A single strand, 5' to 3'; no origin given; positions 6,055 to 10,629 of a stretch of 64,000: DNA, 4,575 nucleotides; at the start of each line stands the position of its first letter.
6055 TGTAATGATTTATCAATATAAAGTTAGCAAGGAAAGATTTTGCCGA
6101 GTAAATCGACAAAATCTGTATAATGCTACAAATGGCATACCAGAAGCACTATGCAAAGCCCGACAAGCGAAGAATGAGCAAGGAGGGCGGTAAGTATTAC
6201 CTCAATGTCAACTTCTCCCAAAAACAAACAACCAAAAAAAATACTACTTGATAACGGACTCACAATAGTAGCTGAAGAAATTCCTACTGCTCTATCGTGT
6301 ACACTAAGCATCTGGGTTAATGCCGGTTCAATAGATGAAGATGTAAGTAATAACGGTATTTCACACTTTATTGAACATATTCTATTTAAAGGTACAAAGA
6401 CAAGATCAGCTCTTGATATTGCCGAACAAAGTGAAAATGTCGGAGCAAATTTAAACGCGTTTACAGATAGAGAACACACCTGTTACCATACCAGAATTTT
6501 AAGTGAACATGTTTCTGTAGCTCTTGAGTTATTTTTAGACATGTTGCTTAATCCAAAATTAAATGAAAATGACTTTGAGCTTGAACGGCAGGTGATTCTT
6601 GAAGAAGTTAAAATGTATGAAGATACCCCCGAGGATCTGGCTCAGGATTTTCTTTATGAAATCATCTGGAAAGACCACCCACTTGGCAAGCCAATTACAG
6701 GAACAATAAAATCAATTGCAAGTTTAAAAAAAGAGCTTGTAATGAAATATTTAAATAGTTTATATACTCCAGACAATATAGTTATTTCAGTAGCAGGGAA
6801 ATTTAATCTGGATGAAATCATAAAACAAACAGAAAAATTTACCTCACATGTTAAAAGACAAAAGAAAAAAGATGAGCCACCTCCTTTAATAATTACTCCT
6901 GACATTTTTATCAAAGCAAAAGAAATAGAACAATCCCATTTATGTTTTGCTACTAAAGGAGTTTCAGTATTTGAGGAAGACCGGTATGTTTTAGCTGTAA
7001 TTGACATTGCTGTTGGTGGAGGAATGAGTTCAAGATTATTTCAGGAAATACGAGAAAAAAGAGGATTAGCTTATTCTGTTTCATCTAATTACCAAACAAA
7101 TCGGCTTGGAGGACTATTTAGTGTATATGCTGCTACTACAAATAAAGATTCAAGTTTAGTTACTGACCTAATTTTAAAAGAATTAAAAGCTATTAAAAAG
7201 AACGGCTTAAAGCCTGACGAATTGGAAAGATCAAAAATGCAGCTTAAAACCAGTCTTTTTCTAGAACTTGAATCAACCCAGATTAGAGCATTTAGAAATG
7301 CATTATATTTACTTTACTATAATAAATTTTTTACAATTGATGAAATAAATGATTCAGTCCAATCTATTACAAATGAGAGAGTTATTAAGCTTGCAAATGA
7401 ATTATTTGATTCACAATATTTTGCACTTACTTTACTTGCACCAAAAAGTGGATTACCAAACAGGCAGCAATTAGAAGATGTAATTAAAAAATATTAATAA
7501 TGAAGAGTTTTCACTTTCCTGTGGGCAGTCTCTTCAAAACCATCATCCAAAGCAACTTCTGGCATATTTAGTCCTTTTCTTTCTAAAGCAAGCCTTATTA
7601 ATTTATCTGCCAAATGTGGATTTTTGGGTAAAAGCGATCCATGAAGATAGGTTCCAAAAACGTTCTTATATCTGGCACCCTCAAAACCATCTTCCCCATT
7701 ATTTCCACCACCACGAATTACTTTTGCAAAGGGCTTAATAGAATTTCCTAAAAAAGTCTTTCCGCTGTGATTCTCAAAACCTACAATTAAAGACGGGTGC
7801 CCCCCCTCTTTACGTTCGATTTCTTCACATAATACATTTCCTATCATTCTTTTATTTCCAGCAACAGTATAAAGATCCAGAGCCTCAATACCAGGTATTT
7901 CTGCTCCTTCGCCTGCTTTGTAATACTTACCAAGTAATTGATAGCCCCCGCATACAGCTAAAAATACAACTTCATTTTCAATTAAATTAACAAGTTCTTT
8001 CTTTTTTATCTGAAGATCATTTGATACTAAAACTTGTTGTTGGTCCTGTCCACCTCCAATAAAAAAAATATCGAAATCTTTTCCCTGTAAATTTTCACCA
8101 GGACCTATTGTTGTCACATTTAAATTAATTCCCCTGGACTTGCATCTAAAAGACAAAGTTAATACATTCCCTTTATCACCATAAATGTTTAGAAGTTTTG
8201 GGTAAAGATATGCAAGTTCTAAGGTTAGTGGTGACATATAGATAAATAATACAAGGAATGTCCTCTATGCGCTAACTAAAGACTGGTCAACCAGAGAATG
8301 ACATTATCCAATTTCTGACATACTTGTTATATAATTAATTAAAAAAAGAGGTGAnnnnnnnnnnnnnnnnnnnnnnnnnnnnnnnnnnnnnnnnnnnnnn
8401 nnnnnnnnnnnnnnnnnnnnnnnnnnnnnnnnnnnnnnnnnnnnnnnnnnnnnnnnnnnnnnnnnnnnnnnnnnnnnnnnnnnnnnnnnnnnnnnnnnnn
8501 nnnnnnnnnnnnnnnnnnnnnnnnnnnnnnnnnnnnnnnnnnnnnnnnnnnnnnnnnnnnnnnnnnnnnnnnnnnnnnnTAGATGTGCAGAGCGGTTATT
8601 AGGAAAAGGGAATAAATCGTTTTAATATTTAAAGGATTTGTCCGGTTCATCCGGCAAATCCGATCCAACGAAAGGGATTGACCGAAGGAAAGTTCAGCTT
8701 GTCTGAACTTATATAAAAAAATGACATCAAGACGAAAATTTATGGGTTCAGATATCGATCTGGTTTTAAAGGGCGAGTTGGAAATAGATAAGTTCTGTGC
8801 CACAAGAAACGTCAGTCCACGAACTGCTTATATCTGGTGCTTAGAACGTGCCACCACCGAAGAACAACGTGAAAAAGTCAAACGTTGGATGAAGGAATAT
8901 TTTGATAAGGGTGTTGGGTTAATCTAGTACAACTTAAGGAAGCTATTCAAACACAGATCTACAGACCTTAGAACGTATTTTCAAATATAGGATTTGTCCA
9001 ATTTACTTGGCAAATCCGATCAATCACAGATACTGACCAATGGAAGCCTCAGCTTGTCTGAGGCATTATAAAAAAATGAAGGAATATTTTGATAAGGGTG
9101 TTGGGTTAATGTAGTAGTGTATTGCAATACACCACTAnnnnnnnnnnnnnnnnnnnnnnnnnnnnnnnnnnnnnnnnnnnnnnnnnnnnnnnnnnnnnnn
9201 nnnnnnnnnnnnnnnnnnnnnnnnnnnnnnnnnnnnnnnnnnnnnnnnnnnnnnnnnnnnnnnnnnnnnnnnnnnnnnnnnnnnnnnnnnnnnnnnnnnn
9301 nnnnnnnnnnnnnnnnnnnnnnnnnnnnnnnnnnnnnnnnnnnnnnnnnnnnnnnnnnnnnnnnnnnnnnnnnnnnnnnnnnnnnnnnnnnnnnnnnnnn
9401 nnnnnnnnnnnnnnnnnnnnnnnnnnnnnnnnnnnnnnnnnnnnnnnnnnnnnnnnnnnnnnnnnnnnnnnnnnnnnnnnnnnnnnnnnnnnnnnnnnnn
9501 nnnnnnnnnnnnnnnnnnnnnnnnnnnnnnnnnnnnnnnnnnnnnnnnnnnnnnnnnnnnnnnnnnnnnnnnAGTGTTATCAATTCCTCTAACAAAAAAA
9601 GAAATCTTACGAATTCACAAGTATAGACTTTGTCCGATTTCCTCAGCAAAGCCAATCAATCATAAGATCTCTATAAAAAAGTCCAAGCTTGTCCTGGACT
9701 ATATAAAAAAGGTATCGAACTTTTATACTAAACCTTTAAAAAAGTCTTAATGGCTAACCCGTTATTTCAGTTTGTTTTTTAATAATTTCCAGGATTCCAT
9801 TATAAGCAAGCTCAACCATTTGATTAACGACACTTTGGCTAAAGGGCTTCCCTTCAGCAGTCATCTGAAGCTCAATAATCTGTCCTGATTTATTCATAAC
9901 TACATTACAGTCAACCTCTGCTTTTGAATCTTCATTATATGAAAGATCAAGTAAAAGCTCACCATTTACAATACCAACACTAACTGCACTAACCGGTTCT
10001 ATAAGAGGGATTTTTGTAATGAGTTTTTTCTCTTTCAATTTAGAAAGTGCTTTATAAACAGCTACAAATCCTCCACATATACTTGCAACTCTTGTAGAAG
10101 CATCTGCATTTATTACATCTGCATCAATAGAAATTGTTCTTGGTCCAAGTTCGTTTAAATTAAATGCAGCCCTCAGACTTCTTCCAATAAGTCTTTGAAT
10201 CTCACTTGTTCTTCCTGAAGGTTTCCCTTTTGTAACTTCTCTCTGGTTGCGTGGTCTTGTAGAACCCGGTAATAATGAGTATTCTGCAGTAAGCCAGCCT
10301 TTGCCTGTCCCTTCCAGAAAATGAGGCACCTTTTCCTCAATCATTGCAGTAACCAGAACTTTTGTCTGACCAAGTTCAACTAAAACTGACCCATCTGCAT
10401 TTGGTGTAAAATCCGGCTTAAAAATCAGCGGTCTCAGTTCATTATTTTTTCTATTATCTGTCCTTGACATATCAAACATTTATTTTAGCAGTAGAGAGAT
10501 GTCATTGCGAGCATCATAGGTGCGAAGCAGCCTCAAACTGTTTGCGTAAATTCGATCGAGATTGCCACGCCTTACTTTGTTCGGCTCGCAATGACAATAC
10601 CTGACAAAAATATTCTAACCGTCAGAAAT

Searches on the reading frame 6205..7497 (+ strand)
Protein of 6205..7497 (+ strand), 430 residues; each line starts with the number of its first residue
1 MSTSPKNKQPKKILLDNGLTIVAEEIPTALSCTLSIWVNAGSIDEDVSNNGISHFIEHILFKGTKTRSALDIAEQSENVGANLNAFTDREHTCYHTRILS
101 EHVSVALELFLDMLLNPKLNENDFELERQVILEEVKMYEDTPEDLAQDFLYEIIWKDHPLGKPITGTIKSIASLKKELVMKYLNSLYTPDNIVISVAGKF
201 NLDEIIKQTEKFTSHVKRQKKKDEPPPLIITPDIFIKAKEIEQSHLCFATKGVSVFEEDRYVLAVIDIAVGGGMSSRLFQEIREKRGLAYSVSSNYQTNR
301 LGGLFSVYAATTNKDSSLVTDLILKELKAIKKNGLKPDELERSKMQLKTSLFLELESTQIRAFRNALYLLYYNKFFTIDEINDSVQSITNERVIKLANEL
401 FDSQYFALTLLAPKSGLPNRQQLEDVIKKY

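Call 46: search_protein_families(library=pfam, proteins=[window:6205-7497:+], max_evalue=0.001)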
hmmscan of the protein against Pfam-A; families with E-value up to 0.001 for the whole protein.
window:6205-7497:+ (430 aa): 2 families
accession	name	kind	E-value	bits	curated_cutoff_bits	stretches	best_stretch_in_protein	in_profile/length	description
PF00675.25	Peptidase_M16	-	2.1e-42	144.9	22.3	1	21-167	2-148/149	Insulinase (Peptidase family M16)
PF05193.26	Peptidase_M16_C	-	1.2e-38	133.3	23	1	174-347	2-181/181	Peptidase M16 inactive domain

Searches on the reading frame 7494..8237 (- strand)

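Call 46: search_protein_families(library=pfam, proteins=[window:7494-8237:-], max_evalue=0.001)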
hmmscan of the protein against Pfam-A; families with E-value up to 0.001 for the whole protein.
window:7494-8237:- (247 aa): 1 family
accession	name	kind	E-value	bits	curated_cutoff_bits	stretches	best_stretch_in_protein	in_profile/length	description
PF07685.20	GATase_3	-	1.6e-38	132.7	27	1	9-206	3-195/196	CobB/CobQ-like glutamine amidotransferase domain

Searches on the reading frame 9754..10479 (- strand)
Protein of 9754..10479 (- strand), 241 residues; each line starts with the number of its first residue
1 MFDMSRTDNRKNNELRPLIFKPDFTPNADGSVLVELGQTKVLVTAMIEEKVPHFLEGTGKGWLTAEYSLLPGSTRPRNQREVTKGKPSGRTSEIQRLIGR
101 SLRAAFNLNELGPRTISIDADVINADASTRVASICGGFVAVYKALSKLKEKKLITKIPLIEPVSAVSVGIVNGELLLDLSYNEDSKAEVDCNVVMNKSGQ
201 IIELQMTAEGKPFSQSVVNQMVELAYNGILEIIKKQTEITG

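Call 46: search_protein_families(library=pfam, proteins=[window:9754-10479:-], max_evalue=0.001)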
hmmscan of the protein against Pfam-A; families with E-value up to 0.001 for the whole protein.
window:9754-10479:- (241 aa): 2 families
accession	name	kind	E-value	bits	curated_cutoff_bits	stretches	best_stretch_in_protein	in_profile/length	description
PF01138.27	RNase_PH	-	3.3e-26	92.7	25.5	1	14-143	1-126/130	3' exoribonuclease family, domain 1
PF03725.20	RNase_PH_C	-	1.9e-16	60.2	20.8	1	162-227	2-66/67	3' exoribonuclease family, domain 2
